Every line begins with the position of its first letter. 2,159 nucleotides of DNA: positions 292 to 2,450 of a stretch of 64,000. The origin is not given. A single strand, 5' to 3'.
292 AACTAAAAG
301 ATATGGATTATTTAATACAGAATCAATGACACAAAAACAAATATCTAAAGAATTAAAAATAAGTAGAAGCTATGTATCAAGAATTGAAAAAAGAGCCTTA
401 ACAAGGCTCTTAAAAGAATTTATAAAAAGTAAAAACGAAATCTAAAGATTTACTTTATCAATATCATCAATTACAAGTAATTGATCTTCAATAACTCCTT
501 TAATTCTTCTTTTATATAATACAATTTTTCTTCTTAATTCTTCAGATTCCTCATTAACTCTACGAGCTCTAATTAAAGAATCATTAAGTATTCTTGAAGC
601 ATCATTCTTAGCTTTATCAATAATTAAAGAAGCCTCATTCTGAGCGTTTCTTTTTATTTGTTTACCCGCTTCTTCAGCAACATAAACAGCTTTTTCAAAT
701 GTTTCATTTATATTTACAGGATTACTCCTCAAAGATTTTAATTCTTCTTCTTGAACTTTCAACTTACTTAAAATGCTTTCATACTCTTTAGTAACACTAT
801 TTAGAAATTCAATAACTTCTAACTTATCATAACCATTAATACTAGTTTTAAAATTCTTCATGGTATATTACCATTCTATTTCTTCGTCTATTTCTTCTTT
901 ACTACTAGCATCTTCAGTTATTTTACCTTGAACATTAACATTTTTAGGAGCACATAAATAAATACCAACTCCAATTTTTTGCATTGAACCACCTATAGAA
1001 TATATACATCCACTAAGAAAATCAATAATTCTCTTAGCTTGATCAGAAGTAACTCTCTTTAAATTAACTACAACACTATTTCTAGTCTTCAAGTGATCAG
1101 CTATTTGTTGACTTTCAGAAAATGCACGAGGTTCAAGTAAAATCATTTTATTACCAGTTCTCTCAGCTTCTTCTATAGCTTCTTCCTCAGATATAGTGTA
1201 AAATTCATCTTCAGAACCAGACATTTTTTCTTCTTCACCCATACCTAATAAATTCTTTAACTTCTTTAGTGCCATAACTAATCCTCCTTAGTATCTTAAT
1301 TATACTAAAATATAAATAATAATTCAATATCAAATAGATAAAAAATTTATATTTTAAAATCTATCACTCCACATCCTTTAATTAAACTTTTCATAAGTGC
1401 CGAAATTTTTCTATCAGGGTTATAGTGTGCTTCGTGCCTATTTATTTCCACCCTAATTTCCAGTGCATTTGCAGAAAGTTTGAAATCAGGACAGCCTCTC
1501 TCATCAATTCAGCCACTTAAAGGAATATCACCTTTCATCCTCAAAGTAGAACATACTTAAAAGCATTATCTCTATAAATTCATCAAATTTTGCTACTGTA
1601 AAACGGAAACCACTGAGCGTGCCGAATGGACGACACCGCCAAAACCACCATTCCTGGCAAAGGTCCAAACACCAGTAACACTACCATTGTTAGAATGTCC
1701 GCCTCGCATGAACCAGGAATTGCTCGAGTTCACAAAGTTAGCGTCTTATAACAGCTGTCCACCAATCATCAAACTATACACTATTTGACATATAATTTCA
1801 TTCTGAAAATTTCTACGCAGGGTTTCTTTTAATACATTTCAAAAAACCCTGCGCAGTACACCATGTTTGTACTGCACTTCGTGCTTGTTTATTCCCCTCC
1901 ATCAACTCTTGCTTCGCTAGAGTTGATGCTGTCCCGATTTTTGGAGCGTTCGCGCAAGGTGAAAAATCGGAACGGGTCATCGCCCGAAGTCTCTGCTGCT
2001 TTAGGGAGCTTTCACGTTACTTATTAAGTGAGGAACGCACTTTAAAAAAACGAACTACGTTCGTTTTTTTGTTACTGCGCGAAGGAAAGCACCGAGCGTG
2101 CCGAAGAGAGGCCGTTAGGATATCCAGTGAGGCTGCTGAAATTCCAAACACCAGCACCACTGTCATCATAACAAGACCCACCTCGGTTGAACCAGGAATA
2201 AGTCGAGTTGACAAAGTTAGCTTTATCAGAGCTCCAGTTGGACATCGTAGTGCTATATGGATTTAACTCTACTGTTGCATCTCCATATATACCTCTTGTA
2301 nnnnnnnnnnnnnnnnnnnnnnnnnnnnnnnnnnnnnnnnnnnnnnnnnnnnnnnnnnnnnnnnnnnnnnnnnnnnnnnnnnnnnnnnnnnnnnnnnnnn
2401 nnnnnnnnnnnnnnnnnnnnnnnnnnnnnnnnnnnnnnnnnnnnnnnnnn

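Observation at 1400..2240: Decayed 3' gene fragment and partial duplicate downstream of paralog 1: a recombination scar or silent cassette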

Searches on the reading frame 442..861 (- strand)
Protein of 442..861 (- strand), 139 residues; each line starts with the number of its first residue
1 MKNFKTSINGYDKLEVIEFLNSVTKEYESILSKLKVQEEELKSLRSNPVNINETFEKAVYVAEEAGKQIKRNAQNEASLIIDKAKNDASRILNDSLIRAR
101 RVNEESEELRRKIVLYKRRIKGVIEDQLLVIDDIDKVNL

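Call 82: search_protein_families(library=pfam, proteins=[window:442-861:-], max_evalue=0.01)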
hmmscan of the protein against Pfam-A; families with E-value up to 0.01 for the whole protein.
window:442-861:- (139 aa): 1 family
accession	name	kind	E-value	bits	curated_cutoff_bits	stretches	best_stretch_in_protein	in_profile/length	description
PF05103.18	DivIVA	-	5.9e-23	81.7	28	1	2-121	9-131/131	DivIVA protein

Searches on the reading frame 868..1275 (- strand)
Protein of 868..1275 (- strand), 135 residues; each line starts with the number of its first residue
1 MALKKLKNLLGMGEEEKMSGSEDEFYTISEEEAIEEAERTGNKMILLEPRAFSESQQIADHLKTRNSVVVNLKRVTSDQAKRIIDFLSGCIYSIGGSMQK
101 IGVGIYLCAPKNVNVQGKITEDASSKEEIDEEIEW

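Call 13: find_encoding_contigs(protein=window:868-1275:-, flank=10000, max_places=6)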
Protein window:868-1275:- (135 aa): no gene with exactly this product is on record in the collection.

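Call 82: search_protein_families(library=pfam, proteins=[window:868-1275:-], max_evalue=0.01)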
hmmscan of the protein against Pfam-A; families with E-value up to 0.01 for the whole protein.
window:868-1275:- (135 aa): 1 family
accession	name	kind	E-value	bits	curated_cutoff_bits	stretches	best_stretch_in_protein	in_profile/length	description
PF04472.17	SepF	-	6.2e-27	94.1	27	1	45-115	2-72/72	Cell division protein SepF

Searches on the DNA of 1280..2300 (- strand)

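Call 34: search_rna_families(source=window, start=1280, end=2300, threshold=evalue, max_evalue=5, show_alignments=2)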
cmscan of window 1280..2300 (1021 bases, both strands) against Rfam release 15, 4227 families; matches with E-value up to 5: 2.
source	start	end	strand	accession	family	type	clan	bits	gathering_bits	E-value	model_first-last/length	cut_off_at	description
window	1805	1870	+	RF03289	mir-1205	Gene; miRNA;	-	18.7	75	0.45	1-63/63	no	mir-1205 microRNA precursor family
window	1484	1545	-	RF01139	sR2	Gene; snRNA; snoRNA; CD-box;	-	15.1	42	1.3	1-57/57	no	Small nucleolar RNA sR2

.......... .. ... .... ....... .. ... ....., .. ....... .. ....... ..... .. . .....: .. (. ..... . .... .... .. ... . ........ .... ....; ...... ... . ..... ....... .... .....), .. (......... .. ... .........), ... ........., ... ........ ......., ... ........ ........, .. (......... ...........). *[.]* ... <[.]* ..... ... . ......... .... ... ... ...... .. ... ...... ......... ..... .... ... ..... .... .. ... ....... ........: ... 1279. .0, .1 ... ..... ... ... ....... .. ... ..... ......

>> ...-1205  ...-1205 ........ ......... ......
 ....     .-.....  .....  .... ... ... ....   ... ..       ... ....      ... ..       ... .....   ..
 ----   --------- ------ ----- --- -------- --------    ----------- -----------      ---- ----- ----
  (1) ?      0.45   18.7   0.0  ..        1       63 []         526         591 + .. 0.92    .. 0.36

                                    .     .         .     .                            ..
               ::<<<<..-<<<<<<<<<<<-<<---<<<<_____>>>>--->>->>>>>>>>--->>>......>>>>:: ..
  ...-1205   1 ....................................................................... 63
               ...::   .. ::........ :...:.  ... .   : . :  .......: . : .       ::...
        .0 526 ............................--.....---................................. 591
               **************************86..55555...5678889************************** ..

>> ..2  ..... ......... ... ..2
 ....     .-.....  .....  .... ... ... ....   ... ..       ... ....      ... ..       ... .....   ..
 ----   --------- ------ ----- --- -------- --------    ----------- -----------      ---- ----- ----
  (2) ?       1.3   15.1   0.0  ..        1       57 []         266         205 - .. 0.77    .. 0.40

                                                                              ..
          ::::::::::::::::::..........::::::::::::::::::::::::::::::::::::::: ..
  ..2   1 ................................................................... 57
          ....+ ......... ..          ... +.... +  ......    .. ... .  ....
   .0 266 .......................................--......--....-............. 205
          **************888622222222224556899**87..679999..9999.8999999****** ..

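Call 56: search_dna_similar(query=window:1400-2240:-, collection=phages, mode=distant, max_evalue=0.001, max_rows=15)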
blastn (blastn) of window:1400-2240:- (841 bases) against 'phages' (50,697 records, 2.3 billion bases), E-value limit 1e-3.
No match.

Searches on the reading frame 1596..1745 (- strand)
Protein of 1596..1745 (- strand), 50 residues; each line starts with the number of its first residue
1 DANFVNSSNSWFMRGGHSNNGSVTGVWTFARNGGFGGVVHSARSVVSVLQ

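Call 80: find_homologous_proteins(query=window:1596-1745:-, max_evalue=10)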
Query seq(50 aa): no candidate shares three 5-residue words with the query. No homologue found.
